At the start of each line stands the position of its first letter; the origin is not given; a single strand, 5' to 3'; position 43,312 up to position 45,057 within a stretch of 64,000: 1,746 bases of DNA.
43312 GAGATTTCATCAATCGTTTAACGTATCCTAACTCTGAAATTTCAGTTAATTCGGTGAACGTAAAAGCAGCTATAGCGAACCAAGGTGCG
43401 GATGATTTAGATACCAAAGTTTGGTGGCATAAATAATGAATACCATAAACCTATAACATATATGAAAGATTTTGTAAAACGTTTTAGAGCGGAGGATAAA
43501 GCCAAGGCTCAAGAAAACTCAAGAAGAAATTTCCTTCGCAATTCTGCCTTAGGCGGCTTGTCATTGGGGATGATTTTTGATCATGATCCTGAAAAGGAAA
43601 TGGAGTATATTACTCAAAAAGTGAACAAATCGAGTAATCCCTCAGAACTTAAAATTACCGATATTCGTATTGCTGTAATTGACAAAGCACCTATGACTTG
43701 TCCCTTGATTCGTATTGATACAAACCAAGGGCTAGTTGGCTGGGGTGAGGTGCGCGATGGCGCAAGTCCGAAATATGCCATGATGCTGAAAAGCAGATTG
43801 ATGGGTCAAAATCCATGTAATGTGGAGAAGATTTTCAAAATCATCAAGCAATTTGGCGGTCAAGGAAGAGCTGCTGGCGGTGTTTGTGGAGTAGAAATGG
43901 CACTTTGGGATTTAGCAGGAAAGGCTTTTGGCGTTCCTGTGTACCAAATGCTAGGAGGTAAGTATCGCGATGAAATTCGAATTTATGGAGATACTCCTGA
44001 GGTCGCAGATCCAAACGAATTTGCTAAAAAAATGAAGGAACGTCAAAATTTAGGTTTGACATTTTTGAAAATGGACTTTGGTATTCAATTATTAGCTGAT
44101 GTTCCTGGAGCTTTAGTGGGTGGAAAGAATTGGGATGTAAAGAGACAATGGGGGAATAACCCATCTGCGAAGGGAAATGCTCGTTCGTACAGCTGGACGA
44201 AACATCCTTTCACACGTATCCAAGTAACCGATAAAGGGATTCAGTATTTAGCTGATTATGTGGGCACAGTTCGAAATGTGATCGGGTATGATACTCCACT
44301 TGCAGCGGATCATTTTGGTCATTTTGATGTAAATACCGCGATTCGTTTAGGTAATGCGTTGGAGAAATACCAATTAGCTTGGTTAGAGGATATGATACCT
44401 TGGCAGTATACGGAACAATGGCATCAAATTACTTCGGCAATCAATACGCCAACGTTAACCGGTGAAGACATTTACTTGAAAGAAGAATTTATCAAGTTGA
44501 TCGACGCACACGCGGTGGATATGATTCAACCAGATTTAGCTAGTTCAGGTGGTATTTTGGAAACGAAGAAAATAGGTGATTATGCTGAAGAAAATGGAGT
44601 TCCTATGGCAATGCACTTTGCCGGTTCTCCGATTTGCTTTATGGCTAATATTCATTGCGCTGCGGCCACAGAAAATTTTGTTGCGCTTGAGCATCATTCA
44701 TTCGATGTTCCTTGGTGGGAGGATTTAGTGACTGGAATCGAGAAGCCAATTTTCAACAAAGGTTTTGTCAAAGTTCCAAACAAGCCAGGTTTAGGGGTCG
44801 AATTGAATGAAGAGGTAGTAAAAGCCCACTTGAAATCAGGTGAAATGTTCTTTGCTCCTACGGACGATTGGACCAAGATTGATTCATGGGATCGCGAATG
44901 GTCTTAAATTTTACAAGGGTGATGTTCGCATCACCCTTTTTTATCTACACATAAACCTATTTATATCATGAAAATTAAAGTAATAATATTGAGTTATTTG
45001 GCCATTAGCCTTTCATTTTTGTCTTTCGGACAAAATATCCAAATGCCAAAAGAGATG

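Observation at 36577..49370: SusC/SusD locus with no glycoside hydrolase, built around exported enolase-superfamily and RraA/aldolase-like enzyme pairs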

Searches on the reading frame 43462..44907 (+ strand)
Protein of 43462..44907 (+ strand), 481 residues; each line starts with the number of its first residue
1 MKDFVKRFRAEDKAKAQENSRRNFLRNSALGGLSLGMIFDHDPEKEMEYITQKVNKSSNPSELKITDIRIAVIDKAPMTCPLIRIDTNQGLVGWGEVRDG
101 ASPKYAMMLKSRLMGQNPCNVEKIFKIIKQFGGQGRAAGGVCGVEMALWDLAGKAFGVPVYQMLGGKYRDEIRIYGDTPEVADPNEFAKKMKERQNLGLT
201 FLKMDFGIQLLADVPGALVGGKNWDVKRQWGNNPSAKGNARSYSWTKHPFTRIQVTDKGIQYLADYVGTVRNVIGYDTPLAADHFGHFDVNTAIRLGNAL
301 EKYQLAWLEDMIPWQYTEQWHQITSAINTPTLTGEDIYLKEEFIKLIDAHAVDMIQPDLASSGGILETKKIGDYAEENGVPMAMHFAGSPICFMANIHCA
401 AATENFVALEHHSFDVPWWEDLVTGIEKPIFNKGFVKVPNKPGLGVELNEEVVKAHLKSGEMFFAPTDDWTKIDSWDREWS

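Call 3: search_protein_families(library=pfam, proteins=[window:43462-44907:+], max_evalue=0.01)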
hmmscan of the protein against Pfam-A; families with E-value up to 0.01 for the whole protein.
window:43462-44907:+ (481 aa): 2 families
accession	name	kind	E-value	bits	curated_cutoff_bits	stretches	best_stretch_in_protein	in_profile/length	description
PF13378.12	MR_MLE_C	-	1.1e-48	166.3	29.4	1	250-452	15-219/219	Enolase C-terminal domain-like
PF02746.21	MR_MLE_N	-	7.1e-12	46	22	1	70-165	18-117/117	Mandelate racemase / muconate lactonizing enzyme, N-terminal domain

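Call 6: search_protein_families(library=ncbifam, proteins=[window:43462-44907:+], max_evalue=0.001)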
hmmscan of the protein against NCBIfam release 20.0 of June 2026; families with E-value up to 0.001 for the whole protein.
window:43462-44907:+ (481 aa): 12 families
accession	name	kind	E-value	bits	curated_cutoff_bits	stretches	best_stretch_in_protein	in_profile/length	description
NF010624.0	PRK14017.1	equivalog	2e-60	204.9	311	2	258-480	158-382/382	galactonate dehydratase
NF040790.2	glucon_galact_dh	equivalog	2.2e-55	188.1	750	2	254-464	168-377/390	bifunctional D-gluconate/D-galactonate dehydratase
NF043051.1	ManoateDhtManD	equivalog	4.2e-45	154.3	550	1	64-456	2-383/403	D-mannonate dehydratase ManD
NF011654.0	PRK15072.1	subfamily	5.6e-43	147.3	430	1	82-456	19-384/404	D-galactonate dehydratase family protein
NF040866.1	AraD_Arch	equivalog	1.4e-38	132.9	650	2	252-454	168-367/372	arabinonate dehydratase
NF047820.1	TalGalacDh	equivalog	2.6e-35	122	500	2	266-454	185-362/371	L-talarate/galactarate dehydratase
NF011968.0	PRK15440.1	equivalog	9.6e-33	113.6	393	2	256-452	188-387/395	L-rhamnonate dehydratase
TIGR02534.1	mucon_cyclo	subfamily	3.5e-20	72.4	334.95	2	266-455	176-364/368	muconate/chloromuconate family cycloisomerase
NF043002.1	HProlDhtase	equivalog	6.7e-19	68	500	2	83-209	36-169/366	cis-3-hydroxy-L-proline dehydratase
TIGR01928.1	menC_lowGC_arch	equivalog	3.8e-09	36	200.65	1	277-381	174-277/325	o-succinylbenzoate synthase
TIGR03247.1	glucar-dehydr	equivalog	9.8e-08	31.1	828.7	1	374-456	328-406/441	glucarate dehydratase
NF041118.1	A_G_epim_Thtga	equivalog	2e-06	27.2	500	1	107-214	67-169/341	L-Ala-D/L-Glu epimerase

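Call 47: search_solved_structures(query=window:43462-44907:+, max_evalue=1e-25, show_alignments=1)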
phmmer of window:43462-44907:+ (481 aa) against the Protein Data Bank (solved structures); distinct sequences matched with E-value up to 1e-25: 32.
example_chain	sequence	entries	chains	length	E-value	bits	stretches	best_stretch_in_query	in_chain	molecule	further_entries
2qq6_A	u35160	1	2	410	1.4e-56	195.5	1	263-468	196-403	Mandelate racemase/muconate lactonizing enzyme-like protein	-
2gl5_A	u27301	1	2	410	1.4e-42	149.4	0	267-457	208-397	putative dehydratase protein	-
2ox4_A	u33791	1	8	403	1.6e-42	149.2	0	263-453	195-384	Putative mandelate racemase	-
4e6m_A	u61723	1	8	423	1.8e-42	149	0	267-457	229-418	Putative dehydratase protein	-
2o56_A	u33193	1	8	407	1.7e-40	142.5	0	254-455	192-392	Putative mandelate racemase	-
3rcy_A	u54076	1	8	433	1.1e-39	139.8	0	264-457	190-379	Mandelate racemase/muconate lactonizing enzyme-like protein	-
4j3z_A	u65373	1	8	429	7.8e-39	137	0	262-464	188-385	Mandelate racemase/muconate lactonizing enzyme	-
3t4w_A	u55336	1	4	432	1e-37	133.3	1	266-461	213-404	Mandelate racemase/muconate lactonizing enzyme family protein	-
4jn7_A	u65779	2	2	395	2.1e-37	132.3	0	261-452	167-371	ENOLASE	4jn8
3sjn_A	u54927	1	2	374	3.8e-37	131.4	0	293-454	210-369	Mandelate racemase/muconate lactonizing protein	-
3t6c_A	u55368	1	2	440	5.1e-37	131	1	51-453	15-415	Putative ManD family dehydratase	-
4e4u_A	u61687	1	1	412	2.5e-36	128.8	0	268-458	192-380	Mandalate racemase/muconate lactonizing enzyme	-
2poz_A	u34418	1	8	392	5.2e-36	127.7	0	250-455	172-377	Putative dehydratase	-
4e5t_A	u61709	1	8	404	1.4e-35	126.3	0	268-460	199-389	Mandelate racemase / muconate lactonizing enzyme, C-terminal domain protein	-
4ihc_A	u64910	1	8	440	1.7e-34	122.7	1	51-456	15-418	Mandelate racemase/muconate lactonizing protein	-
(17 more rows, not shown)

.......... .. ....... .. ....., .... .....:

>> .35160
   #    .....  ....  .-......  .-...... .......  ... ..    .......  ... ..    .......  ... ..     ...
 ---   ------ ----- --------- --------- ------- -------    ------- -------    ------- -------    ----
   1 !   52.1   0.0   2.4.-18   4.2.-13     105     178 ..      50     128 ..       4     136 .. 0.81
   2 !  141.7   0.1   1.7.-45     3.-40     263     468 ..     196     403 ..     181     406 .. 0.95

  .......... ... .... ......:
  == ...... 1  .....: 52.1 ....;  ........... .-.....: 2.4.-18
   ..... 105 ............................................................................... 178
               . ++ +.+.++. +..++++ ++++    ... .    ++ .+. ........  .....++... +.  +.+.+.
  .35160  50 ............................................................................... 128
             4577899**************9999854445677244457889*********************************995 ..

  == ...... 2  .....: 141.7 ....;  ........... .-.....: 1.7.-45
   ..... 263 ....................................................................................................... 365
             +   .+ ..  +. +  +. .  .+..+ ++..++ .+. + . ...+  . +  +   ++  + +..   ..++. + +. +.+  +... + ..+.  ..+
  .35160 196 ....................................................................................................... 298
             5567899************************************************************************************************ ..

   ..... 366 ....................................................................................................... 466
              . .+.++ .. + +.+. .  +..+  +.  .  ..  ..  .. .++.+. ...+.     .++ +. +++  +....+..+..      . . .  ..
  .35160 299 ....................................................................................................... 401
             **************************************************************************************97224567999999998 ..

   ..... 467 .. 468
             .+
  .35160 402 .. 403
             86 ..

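Call 81: find_related_loci(query=A4, collection=metagenome_contigs, flank=6000)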
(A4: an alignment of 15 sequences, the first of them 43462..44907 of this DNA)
Query A4 (481 aa) in metagenome_contigs; peptide patterns used: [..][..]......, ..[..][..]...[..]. (x = any residue, [..] = any of these).
600 stretches matched a pattern (row limit reached: there are more); 560 encode a relative of the query (tblastn E <= 1e-3); the best 80 are kept; 80 distinct loci.
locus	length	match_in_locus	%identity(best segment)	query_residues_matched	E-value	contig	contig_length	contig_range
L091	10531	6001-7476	73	1-481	0e+0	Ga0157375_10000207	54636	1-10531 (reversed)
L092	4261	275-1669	74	17-480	0e+0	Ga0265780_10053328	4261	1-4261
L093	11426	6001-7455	70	1-481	0e+0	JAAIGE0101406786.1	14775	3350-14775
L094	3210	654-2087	69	1-481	0e+0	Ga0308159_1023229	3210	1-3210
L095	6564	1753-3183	71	1-481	0e+0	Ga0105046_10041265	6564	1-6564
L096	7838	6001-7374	70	21-481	0e+0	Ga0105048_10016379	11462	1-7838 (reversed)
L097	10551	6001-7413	70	7-481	0e+0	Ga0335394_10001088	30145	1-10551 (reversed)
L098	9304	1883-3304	68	1-481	0e+0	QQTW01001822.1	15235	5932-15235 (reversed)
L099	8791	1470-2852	66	10-481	0e+0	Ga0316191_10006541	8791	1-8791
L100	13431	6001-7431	67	1-481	0e+0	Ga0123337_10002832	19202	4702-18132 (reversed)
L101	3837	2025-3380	68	20-481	0e+0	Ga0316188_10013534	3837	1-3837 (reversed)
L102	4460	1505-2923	63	8-481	0e+0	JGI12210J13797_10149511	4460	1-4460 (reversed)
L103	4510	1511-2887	65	17-481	0e+0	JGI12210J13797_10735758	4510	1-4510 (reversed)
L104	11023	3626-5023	66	5-481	0e+0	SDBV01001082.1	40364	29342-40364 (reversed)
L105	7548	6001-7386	65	9-481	0e+0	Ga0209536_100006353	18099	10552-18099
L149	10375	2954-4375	59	4-481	0e+0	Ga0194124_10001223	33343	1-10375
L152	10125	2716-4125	58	8-481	0e+0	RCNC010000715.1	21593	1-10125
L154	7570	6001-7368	59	19-478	0e+0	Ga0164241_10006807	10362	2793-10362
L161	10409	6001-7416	57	6-481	0e+0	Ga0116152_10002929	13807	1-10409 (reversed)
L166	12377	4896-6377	55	1-481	0e+0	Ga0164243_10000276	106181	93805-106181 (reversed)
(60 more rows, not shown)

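Call 85: search_protein_families(library=pfam, proteins=[L161:7609-10407:+, L152:4194-7025:+, L152:7062-8819:+, L166:6502-7650:+, L103:3030-4508:+, L154:1743-3506:+, L154:3672-4850:+, L091:8742-10049:+, L149:4388-5374:+, L104:6500-7894:+], max_evalue=0.0001)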
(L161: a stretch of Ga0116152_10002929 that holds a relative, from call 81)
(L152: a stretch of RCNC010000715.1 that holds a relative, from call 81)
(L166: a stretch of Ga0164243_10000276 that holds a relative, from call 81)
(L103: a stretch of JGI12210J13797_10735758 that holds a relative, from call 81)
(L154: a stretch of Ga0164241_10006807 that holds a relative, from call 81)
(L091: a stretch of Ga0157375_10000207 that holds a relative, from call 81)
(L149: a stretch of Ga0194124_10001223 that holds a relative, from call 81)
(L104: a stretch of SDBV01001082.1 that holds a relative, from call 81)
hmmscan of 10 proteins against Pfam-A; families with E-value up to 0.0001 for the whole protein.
L161:7609-10407:+ (933 aa): 2 families
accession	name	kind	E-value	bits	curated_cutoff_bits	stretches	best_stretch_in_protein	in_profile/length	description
PF07494.17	Reg_prop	-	8.1e-17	59.6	20.4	0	861-883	1-23/24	Two component regulator propeller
PF04015.17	DUF362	-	5.7e-09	36.8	24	1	330-479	71-200/200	Domain of unknown function (DUF362)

L152:4194-7025:+ (943 aa): 2 families
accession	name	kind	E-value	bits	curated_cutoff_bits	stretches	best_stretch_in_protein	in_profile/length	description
PF07494.17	Reg_prop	-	1.8e-14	52.4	20.4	0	905-927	1-23/24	Two component regulator propeller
PF04015.17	DUF362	-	1.1e-09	39.1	24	1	343-478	87-200/200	Domain of unknown function (DUF362)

L152:7062-8819:+ (585 aa): 2 families
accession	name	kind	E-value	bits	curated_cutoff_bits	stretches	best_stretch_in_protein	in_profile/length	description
PF00884.28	Sulfatase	-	5.9e-63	213.4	25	1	29-335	1-301/301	Sulfatase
PF16347.10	SGSH_C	-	5.2e-10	40.1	29.3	1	295-394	13-125/154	N-sulphoglucosamine sulphohydrolase, C-terminal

L166:6502-7650:+ (382 aa): 2 families
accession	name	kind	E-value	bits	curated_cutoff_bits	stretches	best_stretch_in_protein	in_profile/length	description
PF03786.19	UxuA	-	6.7e-84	282.1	23.7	2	191-375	169-350/352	D-mannonate dehydratase (UxuA)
PF01261.30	AP_endonuc_2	-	1.3e-06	28.8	31.1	1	87-338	21-225/249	Xylose isomerase-like TIM barrel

L103:3030-4508:+ (493 aa): 1 family
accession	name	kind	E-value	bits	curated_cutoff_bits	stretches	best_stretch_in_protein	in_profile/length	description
PF01565.28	FAD_binding_4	-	6.1e-10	39.4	26.4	0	192-239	88-138/139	FAD binding domain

L154:1743-3506:+ (587 aa): 2 families
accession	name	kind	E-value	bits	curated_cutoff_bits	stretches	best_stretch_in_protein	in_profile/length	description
PF07980.17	SusD_RagB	-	2.9e-38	132.6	23.1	1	283-585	1-295/297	SusD family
PF14322.12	SusD-like_3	-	7e-24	85.6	27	1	24-238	2-191/191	Starch-binding associating with outer membrane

L154:3672-4850:+ (392 aa): 4 families
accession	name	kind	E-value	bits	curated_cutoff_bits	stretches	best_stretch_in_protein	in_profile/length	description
PF22113.1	Mtrc-MtrF_II-IV_dom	-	9.1e-10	38.8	30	0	325-382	5-64/176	Outer membrane cytochrome MtrC/MtrF-like, domains II/IV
PF14522.11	Cytochrome_C7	-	1.6e-09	37.9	24.8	0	298-353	6-66/67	Cytochrome c7 and related cytochrome c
PF09699.15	Paired_CXXCH_1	-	5.6e-06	26.4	20.6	0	205-253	8-38/41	Doubled CXXCH motif (Paired_CXXCH_1)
PF14537.11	Cytochrom_c3_2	-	1.6e-05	25.7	25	0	328-361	8-41/79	Cytochrome c3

L091:8742-10049:+ (435 aa): 1 family
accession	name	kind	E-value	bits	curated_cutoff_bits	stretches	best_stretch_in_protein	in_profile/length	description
PF03150.19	CCP_MauG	-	1.3e-05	26.3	25.6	0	143-327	21-143/149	Di-haem cytochrome c peroxidase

L149:4388-5374:+ (328 aa): 1 family
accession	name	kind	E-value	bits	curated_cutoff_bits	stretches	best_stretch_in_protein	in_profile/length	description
PF00248.27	Aldo_ket_red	-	1.9e-81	273.8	24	1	18-310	2-289/291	Aldo/keto reductase family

L104:6500-7894:+ (464 aa): 3 families
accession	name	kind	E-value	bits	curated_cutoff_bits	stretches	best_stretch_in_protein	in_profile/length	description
PF00884.28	Sulfatase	-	5.5e-67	226.6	25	1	33-361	1-301/301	Sulfatase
PF16347.10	SGSH_C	-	1.1e-10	42.4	29.3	1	318-433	10-135/154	N-sulphoglucosamine sulphohydrolase, C-terminal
PF01663.27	Phosphodiest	-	1.4e-07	31.9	23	1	253-334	183-256/342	Type I phosphodiesterase / nucleotide pyrophosphatase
